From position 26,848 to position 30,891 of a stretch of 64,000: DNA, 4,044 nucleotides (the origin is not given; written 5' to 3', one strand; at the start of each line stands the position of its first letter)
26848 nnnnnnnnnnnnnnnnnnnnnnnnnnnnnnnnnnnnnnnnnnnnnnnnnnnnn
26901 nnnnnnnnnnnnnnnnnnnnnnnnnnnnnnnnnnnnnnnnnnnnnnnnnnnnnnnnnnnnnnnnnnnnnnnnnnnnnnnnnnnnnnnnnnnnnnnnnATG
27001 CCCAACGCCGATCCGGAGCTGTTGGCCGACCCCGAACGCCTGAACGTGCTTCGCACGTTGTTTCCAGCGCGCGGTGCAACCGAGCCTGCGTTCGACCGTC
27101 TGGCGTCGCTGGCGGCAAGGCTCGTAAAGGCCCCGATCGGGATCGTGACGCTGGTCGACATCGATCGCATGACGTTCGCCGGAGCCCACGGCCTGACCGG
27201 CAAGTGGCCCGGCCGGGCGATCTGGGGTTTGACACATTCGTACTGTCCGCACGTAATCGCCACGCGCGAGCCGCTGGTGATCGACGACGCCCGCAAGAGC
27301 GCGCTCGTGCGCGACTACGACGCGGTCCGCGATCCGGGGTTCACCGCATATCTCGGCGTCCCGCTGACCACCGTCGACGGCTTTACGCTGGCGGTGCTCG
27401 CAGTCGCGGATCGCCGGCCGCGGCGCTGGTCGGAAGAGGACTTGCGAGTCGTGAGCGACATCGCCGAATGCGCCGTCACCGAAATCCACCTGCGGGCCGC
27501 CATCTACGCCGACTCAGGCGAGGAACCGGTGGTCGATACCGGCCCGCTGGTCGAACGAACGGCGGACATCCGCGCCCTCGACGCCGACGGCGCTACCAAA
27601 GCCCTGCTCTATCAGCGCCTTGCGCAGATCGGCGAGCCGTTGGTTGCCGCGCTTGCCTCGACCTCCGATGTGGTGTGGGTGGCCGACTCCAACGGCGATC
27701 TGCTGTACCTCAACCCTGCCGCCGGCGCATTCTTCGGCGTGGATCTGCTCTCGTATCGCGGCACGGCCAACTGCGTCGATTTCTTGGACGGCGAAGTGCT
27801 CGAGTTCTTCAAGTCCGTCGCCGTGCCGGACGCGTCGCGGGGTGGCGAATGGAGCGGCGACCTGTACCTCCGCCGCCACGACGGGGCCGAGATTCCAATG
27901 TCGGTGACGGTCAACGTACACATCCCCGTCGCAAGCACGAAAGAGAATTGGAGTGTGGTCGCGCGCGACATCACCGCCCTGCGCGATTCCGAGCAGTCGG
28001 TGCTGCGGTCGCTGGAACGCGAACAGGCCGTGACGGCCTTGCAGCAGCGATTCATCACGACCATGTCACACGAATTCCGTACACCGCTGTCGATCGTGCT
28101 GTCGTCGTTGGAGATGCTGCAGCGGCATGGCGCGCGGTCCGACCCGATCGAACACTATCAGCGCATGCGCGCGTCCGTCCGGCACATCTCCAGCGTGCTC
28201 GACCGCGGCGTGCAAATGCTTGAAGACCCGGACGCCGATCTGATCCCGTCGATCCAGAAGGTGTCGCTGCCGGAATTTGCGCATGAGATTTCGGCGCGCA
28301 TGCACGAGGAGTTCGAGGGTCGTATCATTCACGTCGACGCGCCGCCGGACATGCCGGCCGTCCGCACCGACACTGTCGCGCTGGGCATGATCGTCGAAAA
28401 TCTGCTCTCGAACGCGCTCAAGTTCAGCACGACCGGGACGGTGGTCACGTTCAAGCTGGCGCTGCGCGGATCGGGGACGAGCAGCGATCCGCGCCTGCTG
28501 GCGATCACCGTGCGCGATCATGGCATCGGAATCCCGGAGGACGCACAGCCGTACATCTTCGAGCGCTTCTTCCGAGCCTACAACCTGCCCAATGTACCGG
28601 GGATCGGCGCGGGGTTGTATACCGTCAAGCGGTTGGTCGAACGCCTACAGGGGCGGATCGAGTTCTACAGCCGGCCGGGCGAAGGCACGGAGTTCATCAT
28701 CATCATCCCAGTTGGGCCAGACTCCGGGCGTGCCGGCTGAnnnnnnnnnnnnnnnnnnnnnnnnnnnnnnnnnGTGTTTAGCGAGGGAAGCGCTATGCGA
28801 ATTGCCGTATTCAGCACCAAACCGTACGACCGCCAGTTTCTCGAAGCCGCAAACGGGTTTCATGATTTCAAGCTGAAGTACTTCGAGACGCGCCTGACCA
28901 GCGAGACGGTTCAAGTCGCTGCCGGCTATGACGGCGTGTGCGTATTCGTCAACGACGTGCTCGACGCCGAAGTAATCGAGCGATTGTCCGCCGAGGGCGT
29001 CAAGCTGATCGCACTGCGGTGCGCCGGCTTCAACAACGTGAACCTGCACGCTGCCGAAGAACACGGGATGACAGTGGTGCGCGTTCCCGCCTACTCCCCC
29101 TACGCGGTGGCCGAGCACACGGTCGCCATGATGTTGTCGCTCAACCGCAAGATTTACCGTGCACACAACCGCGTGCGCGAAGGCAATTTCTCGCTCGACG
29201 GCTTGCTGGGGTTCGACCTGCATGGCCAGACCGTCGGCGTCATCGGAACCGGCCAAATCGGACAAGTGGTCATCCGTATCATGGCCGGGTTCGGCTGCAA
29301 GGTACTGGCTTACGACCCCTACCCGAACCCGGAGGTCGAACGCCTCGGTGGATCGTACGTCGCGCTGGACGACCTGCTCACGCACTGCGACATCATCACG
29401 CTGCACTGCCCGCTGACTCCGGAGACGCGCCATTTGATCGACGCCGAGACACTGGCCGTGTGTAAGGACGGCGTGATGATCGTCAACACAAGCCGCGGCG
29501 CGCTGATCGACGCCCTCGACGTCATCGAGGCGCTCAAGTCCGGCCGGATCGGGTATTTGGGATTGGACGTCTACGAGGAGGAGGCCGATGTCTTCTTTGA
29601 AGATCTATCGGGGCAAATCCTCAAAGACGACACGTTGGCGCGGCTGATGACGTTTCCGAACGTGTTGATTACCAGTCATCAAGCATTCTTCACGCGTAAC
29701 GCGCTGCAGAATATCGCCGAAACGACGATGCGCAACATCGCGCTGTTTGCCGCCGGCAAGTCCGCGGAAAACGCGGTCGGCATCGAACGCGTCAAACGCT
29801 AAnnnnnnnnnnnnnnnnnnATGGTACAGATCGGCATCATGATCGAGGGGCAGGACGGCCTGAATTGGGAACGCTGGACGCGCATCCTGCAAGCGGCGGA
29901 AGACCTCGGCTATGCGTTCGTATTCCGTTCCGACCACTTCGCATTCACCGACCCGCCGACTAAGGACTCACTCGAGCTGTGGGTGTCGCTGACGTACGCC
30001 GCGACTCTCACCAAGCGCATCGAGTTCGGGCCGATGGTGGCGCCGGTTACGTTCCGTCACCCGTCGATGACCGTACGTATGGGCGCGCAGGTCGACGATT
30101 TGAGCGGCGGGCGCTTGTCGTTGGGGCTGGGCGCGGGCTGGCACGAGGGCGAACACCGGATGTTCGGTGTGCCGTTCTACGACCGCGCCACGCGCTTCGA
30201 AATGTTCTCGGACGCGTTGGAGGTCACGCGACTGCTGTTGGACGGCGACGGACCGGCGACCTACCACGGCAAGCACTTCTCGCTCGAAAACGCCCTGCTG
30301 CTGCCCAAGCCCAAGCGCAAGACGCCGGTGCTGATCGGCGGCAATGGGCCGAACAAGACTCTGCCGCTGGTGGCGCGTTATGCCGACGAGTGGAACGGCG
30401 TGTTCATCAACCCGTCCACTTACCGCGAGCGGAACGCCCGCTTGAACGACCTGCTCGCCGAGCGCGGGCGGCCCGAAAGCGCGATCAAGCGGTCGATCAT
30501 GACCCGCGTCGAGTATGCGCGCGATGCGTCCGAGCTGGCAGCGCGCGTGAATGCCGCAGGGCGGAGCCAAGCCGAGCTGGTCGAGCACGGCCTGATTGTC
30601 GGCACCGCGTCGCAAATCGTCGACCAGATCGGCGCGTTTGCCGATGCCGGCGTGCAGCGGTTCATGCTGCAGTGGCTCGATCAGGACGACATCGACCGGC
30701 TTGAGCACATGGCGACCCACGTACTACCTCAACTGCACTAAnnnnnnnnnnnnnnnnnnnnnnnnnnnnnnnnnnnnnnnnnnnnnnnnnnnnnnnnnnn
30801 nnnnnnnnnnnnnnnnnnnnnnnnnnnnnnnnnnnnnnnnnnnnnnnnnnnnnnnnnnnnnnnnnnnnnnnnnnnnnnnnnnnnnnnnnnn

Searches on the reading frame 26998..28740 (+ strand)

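Call 41: search_protein_families(library=pfam, proteins=[window:26998-28740:+], max_evalue=0.001)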
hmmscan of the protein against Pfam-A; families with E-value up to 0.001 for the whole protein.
window:26998-28740:+ (580 aa): 7 families
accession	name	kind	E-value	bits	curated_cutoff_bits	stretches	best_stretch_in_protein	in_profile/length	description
PF02518.31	HATPase_c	-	1.2e-23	84.1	26.4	1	458-572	2-109/111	Histidine kinase-, DNA gyrase B-, and HSP90-like ATPase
PF01590.32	GAF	-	4.5e-13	50.3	22.4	1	30-157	4-127/133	GAF domain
PF13185.12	GAF_2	-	1.5e-10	41.8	28.6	1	32-157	8-129/136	GAF domain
PF00512.31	HisKA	-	5.7e-09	36.3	26.9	1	349-402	2-55/66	His Kinase A (phospho-acceptor) domain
PF13426.13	PAS_9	-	3.1e-05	24.6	27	1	224-327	2-103/103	PAS domain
PF13492.12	GAF_3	-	6.7e-05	23.7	27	1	34-163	8-127/129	GAF domain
PF13188.13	PAS_8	-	0.00039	20.7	21.8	0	218-270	6-60/65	PAS domain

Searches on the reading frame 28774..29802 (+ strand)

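Call 41: search_protein_families(library=pfam, proteins=[window:28774-29802:+], max_evalue=0.001)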
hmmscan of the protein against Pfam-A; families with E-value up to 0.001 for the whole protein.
window:28774-29802:+ (342 aa): 4 families
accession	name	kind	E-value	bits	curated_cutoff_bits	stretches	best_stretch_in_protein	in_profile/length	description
PF02826.25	2-Hacid_dh_C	-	1.9e-57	194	25.1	1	117-304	1-178/178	D-isomer specific 2-hydroxyacid dehydrogenase, NAD binding domain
PF00389.36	2-Hacid_dh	-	6.2e-35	120.2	24.6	1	10-335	1-133/134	D-isomer specific 2-hydroxyacid dehydrogenase, catalytic domain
PF22660.2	RS_preATP-grasp-like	-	2.3e-05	25.1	27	1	152-210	2-68/98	Ribonucleotide synthetase preATP-grasp domain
PF03446.21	NAD_binding_2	-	0.00014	22.4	21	1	153-264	1-117/161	NAD binding domain of 6-phosphogluconate dehydrogenase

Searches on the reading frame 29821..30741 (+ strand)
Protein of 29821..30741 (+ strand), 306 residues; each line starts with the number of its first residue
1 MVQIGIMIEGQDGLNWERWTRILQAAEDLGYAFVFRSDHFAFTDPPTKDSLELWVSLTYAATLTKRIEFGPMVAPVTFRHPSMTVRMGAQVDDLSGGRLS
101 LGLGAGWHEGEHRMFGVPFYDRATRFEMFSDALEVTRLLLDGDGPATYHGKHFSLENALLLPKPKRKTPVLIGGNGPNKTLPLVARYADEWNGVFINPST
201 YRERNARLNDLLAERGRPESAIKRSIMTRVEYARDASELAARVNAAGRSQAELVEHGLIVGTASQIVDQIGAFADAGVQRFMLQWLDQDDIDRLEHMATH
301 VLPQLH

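Call 41: search_protein_families(library=pfam, proteins=[window:29821-30741:+], max_evalue=0.001)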
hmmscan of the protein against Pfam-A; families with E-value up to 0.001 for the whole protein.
window:29821-30741:+ (306 aa): 1 family
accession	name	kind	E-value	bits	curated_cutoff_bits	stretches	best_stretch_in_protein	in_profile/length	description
PF00296.26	Bac_luciferase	-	4.4e-48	164.7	27.9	1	14-245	20-243/314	Luciferase-like monooxygenase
